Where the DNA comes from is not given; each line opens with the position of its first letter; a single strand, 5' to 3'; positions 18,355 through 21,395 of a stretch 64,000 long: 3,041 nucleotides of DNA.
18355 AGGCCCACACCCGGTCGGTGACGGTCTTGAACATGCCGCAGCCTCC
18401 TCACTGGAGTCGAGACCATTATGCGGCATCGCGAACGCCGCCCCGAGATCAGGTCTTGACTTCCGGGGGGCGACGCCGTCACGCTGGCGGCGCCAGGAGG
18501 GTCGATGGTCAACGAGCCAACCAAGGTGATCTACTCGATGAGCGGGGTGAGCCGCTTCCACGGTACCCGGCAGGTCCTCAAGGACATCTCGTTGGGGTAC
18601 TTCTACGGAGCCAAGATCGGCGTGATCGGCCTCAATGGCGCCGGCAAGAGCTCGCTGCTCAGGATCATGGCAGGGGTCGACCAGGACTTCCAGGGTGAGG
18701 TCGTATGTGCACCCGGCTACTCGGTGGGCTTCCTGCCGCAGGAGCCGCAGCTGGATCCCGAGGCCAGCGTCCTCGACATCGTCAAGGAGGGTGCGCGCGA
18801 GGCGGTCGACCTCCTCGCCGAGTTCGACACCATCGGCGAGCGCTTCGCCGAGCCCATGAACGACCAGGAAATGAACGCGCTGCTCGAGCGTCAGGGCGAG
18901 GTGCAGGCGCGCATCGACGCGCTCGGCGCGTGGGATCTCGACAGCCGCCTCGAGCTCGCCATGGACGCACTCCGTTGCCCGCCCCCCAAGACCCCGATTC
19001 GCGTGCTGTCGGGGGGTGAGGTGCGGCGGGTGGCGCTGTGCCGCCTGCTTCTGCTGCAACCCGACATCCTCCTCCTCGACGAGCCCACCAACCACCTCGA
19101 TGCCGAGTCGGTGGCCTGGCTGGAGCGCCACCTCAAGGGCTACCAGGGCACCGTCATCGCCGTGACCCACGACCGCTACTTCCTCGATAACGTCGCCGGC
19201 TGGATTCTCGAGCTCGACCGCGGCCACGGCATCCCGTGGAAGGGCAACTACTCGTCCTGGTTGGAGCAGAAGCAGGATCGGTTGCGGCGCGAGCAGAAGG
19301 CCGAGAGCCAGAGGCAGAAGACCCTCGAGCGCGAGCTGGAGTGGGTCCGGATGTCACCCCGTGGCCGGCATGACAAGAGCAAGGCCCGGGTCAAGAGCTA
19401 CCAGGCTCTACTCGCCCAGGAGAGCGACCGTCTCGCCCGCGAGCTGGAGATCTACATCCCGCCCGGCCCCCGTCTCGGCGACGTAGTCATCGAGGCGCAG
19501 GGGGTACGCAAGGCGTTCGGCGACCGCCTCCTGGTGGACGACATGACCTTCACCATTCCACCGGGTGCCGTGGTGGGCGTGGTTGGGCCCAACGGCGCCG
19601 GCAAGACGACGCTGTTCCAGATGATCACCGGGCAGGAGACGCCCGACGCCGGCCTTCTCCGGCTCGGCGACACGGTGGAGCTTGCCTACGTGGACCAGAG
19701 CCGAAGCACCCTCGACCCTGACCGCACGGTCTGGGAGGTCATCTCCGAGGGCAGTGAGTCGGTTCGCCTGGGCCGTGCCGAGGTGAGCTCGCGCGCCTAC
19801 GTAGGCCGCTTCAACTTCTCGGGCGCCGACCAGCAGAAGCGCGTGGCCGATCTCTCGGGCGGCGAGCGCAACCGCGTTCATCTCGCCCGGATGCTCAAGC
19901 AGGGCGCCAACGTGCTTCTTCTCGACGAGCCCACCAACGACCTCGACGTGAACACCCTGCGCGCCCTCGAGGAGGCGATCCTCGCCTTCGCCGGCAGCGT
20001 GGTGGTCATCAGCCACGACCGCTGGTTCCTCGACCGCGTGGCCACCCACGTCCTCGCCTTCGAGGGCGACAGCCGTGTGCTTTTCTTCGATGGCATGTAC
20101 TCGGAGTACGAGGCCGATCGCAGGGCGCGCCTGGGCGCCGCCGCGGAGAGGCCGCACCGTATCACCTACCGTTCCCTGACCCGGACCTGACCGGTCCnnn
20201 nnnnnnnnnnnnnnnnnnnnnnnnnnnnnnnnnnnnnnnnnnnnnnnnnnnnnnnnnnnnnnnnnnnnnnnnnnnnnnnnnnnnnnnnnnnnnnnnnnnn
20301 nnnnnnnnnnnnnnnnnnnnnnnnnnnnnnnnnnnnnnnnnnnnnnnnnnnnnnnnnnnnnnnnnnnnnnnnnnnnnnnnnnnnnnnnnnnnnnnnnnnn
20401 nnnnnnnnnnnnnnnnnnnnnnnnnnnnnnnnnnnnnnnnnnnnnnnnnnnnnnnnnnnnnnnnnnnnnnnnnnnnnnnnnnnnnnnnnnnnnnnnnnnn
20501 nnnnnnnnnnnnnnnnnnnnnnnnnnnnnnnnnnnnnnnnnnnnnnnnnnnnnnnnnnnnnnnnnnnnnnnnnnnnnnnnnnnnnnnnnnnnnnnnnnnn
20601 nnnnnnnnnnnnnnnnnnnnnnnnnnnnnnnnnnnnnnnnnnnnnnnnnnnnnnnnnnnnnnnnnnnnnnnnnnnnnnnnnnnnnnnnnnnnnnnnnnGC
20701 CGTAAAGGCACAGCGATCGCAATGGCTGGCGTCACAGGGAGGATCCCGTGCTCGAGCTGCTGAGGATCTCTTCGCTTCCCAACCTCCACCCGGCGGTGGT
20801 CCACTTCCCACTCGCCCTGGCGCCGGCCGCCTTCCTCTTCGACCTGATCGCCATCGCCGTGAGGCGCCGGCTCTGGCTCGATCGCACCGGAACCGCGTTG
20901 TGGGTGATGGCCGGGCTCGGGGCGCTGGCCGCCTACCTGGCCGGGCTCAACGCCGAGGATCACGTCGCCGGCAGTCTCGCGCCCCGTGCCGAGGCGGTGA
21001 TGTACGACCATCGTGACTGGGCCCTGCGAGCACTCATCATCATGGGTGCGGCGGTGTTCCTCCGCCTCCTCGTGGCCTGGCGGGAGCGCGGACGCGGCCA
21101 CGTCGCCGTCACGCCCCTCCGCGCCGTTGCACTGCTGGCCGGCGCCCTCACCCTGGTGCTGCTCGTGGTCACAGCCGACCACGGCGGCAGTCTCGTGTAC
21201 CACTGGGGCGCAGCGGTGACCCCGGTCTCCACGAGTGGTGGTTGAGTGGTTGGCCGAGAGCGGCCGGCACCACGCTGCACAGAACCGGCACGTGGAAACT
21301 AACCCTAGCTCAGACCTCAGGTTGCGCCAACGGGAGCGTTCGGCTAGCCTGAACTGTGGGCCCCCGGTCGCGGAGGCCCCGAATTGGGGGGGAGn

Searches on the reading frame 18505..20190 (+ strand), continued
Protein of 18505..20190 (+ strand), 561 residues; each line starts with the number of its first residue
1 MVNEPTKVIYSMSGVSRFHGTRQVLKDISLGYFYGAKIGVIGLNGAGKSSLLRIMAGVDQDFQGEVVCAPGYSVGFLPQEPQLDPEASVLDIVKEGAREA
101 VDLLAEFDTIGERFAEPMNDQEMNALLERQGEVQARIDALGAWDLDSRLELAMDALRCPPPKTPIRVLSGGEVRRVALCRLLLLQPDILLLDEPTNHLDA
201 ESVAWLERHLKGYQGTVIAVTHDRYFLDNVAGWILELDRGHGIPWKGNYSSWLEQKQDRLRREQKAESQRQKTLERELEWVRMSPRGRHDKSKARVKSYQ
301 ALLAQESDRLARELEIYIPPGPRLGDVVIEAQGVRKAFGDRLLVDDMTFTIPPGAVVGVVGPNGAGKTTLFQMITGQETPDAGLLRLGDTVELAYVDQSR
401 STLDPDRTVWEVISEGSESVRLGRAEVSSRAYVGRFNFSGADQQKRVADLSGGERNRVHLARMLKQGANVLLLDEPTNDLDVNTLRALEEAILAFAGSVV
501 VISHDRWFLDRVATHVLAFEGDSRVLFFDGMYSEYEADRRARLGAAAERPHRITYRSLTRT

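Call 79: search_protein_families(library=ncbifam, proteins=[L093:7576-9414:+, L093:11323-13320:+], max_evalue=0.001)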
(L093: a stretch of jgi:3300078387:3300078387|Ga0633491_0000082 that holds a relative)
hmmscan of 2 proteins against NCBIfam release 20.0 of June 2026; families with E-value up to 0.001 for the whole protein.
L093:7576-9414:+ (612 aa): 53 families (the best 25 are shown)
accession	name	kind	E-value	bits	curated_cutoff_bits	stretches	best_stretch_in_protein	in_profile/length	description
NF009410.0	PRK12771.1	subfamily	2.3e-128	429.3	516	2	9-269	41-292/566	NAD(P)-binding protein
NF009454.0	PRK12814.1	equivalog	5e-106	355.6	916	2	17-269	103-347/657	putative NADPH-dependent glutamate synthase small subunit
NF010590.0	PRK13984.1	equivalog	2.6e-102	342.9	946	1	18-450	198-609/611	putative oxidoreductase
NF009414.0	PRK12778.1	equivalog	1.3e-84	284.9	1103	2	17-269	338-594/752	bifunctional dihydroorotate dehydrogenase B NAD binding subunit/NADPH-dependent glutamate synthase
TIGR01316.1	gltA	equivalog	6.1e-82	275.8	471.75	2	16-269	36-296/449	NADPH-dependent glutamate synthase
TIGR01318.1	gltD_gamma_fam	subfamily_domain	7e-74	249.1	482.95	2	17-269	49-306/467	glutamate synthase, small subunit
TIGR03315.1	Se_ygfK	equivalog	9.6e-74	248.4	835.3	2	17-266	446-687/1012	putative selenate reductase subunit YgfK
NF009408.0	PRK12769.1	equivalog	7.4e-67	225.9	1003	2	18-269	236-492/659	formate-dependent uric acid utilization protein AegA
NF009415.0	PRK12779.1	equivalog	8.3e-65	219.2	1519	2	19-269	211-471/944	putative bifunctional glutamate synthase subunit beta/2-polyprenylphenol hydroxylase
TIGR01317.1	GOGAT_sm_gam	subfamily_domain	1.4e-63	215.4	447.7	1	20-450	54-481/485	glutamate synthase small subunit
NF009413.0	PRK12775.1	equivalog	1.5e-54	185.2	1895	2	18-270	341-596/1006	putative trifunctional 2-polyprenylphenol hydroxylase/glutamate synthase subunit beta/ferritin domain-containing protein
NF009409.0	PRK12770.1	subfamily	7.1e-53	179.9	343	2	97-268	4-196/360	putative glutamate synthase subunit beta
NF009451.0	PRK12809.1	equivalog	2e-49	168.5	1154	2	17-267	218-473/639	formate-dependent uric acid utilization protein YgfT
NF045663.1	diclust_near_Sec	equivalog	2.6e-44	151.5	530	2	17-224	19-212/759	pyridine nucleotide-disulfide oxidoreductase/dicluster-binding protein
NF045599.1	bili_reduct_long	exception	1.1e-12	47.1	750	1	113-270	380-529/641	bilirubin reductase, long form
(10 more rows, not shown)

L093:11323-13320:+ (665 aa): 20 families
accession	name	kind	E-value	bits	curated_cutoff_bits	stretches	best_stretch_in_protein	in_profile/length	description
TIGR04485.1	thiosulf_SoxX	equivalog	2e-26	92.5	61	2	274-339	2-75/78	sulfur oxidation c-type cytochrome SoxX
TIGR02603.1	CxxCH_TIGR02603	domain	7.8e-23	81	68.15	1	263-315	1-52/134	putative heme-binding domain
NF040971.1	cytc_ExtS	equivalog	1e-19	70.9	100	1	262-449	75-260/262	selenite/tellurite reduction operon c-type cytochrome lipoprotein ExtS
NF050122.1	bc1_QcrC_actin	exception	4.1e-15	55.8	200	1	164-341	40-210/253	cytochrome bc1 complex diheme cytochrome c subunit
NF045773.1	cytochro_C550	exception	1.4e-12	47.5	125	0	265-339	49-116/118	cytochrome c550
NF045774.1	cytochro_C551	exception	7.3e-12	45.2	118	1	262-340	36-107/110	cytochrome c551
TIGR00782.1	ccoP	equivalog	1.4e-11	44.2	179.95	1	219-289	164-226/285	cytochrome-c oxidase, cbb3-type subunit III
NF011055.0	PRK14487.1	subfamily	3.1e-09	36.6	218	0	291-332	109-150/212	cbb3-type cytochrome c oxidase subunit II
NF011054.0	PRK14486.1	equivalog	5.5e-09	35.9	447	0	291-335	104-148/294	putative bifunctional cbb3-type cytochrome c oxidase subunit II/cytochrome c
NF040606.1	CytoC_perox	subfamily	6.1e-06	25.7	150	0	338-383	272-317/524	di-heme-cytochrome C peroxidase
TIGR04494.1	c550_PedF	equivalog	6.5e-06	26.1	122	0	274-326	59-112/133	cytochrome c-550 PedF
TIGR00781.1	ccoO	equivalog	7.2e-06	25.9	200.65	0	291-335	103-147/232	cytochrome-c oxidase, cbb3-type subunit II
NF049874.1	PdsA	exception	1.6e-05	24.9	330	0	229-313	90-164/198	periplasmic diheme shuttle PdsA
NF033864.1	cytochrome579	equivalog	4.9e-05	23.2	280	0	265-290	49-75/179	cytochrome 579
TIGR03508.1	decahem_SO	subfamily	9.3e-05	22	192.2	1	74-186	3-106/258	DmsE family decaheme c-type cytochrome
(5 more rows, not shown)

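Call 80: find_encoding_contigs(protein=P0253, flank=5000, max_places=1)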
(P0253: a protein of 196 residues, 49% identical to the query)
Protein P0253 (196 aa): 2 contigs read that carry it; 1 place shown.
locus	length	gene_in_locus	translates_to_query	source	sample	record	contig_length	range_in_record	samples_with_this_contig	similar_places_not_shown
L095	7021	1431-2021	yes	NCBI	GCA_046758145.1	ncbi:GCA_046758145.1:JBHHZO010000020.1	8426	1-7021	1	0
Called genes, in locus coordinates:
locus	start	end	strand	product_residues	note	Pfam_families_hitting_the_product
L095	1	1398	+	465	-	?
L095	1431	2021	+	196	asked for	PF00127:Copper-bind (weak), PF13620:CarboxypepD_reg, PF13715:CarbopepD_reg_2 (weak), PF14686:fn3_3 (weak)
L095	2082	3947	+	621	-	PF13484:Fer4_16 (faint), PF14691:Fer4_20, PF00070:Pyr_redox (faint), PF07992:Pyr_redox_2, PF13450:NAD_binding_8 (weak), PF13738:Pyr_redox_3 (faint), PF12838:Fer4_7, PF00037:Fer4 (weak)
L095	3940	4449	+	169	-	PF00355:Rieske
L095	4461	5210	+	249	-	PF00033:Cytochrome_B, PF14358:DUF4405 (weak), PF13631:Cytochrom_B_N_2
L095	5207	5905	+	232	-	PF00032:Cytochrom_B_C (faint)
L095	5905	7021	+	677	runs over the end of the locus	PF14522:Cytochrome_C7 (faint), PF14537:Cytochrom_c3_2 (faint), PF13442:Cytochrome_CBB3 (faint), PF00034:Cytochrom_C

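Call 81: find_encoding_contigs(protein=P0309, flank=5000, max_places=1)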
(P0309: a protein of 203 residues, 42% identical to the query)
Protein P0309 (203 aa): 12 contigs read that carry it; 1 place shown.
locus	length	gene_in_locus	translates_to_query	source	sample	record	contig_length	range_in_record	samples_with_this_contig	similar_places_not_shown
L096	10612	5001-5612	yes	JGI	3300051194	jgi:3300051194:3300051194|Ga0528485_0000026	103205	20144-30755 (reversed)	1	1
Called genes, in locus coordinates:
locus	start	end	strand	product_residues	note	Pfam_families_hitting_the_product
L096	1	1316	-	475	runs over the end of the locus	PF00672:HAMP, PF00512:HisKA, PF02518:HATPase_c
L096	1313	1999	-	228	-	PF00072:Response_reg, PF00486:Trans_reg_C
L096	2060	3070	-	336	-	PF00149:Metallophos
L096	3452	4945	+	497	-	-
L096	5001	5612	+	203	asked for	PF13715:CarbopepD_reg_2 (faint), PF00127:Copper-bind, PF13620:CarboxypepD_reg, PF14686:fn3_3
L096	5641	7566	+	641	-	PF13187:Fer4_9 (faint), PF13237:Fer4_10 (faint), PF14691:Fer4_20, PF01266:DAO (weak), PF07992:Pyr_redox_2, PF13450:NAD_binding_8, PF12838:Fer4_7, PF00037:Fer4 (weak), +2 more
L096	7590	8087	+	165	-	PF00355:Rieske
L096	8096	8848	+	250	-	PF00033:Cytochrome_B, PF13631:Cytochrom_B_N_2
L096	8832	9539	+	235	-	-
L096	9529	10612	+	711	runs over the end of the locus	PF14522:Cytochrome_C7 (faint), PF22113:Mtrc-MtrF_II-IV_dom (faint), PF14495:Cytochrom_C550 (faint), PF14537:Cytochrom_c3_2 (faint), PF00034:Cytochrom_C, PF02433:FixO (weak), PF00034:Cytochrom_C, PF13442:Cytochrome_CBB3 (weak)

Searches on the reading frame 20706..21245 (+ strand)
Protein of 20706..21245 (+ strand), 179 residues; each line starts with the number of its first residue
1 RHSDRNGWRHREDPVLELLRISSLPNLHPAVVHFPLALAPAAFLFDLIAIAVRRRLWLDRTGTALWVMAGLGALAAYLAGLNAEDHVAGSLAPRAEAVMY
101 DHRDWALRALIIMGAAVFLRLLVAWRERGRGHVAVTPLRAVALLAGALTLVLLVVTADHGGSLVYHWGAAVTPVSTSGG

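Call 54: search_protein_families(library=pfam, proteins=[window:20706-21245:+], max_evalue=0.001)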
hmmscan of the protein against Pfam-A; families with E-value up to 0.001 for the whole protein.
window:20706-21245:+ (179 aa): 1 family
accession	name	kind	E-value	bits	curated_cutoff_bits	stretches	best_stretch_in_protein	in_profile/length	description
PF09990.14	DUF2231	-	4.1e-15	56.5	26.4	1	26-172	3-138/139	Predicted membrane protein (DUF2231)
